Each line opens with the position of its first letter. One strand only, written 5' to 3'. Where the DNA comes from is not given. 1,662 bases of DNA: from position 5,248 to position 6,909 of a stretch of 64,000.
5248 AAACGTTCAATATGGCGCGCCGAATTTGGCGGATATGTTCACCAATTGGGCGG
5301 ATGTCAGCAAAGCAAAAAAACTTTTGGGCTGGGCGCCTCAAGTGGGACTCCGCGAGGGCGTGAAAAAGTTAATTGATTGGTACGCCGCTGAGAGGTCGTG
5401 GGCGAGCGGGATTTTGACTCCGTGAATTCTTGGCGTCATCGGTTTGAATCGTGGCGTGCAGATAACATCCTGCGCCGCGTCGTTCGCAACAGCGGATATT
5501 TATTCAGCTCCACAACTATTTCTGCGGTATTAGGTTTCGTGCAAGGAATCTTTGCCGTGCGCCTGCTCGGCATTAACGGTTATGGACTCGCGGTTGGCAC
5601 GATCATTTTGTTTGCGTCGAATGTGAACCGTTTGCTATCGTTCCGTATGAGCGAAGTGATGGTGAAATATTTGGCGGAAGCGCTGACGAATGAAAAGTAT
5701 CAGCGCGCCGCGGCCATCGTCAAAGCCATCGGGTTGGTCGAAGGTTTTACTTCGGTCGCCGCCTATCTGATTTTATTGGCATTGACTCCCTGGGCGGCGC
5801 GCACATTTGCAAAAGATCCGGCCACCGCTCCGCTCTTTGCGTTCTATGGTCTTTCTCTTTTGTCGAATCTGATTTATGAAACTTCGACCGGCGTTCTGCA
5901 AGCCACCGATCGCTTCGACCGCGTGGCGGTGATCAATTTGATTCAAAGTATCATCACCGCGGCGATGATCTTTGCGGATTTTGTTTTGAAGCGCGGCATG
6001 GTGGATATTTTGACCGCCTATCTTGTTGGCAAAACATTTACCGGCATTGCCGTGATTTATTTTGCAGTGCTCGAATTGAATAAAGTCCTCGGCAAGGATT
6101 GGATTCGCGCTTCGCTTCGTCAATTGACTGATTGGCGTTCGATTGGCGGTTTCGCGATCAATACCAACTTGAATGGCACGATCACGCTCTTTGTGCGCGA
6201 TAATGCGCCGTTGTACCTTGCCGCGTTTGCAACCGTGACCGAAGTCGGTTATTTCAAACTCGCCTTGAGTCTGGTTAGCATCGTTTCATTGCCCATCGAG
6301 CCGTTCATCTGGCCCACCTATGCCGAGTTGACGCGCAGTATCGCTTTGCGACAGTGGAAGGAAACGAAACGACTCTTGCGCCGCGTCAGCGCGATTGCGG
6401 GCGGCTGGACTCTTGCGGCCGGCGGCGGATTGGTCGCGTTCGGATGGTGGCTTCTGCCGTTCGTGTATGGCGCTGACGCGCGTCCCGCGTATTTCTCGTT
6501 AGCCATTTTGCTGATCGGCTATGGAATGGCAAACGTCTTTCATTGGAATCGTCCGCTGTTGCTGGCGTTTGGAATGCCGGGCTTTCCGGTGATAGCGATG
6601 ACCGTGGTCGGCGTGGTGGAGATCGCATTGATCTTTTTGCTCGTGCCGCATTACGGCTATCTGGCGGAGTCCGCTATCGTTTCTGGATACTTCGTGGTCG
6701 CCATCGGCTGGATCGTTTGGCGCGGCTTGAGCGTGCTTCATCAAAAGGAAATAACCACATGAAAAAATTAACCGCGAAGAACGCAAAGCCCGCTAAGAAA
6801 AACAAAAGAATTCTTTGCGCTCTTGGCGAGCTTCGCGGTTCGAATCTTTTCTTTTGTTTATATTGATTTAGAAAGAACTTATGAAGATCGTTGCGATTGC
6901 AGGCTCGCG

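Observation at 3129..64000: A 61-kb, nearly single-strand glycan-assembly island with two export routes, eight GT-C-like membrane enzymes, five methyltransferase domains and its own sulfation supply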

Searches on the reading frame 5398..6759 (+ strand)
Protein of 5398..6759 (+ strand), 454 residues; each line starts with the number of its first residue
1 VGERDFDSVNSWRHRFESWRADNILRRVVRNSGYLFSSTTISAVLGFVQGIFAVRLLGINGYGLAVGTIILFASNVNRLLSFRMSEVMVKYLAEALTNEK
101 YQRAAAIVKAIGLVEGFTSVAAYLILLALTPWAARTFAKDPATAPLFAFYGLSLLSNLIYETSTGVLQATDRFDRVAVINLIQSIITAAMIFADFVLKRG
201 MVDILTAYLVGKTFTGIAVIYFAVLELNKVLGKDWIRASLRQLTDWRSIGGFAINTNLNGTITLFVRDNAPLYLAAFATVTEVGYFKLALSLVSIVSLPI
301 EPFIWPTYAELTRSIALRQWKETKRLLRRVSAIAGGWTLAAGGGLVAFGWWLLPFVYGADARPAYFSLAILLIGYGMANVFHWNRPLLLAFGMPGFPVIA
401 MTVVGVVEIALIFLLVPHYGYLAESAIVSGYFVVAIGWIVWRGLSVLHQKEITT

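Call 3: search_protein_families(library=pfam, proteins=[window:5398-6759:+])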
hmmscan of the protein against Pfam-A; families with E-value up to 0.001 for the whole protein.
window:5398-6759:+ (454 aa): 2 families
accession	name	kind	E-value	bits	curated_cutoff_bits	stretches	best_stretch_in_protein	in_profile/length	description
PF01943.22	Polysacc_synt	-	2.5e-08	34.2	28.2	1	28-303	1-261/274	Polysaccharide biosynthesis protein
PF13440.11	Polysacc_synt_3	-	6.2e-07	29.4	23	1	55-313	4-245/293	Polysaccharide biosynthesis protein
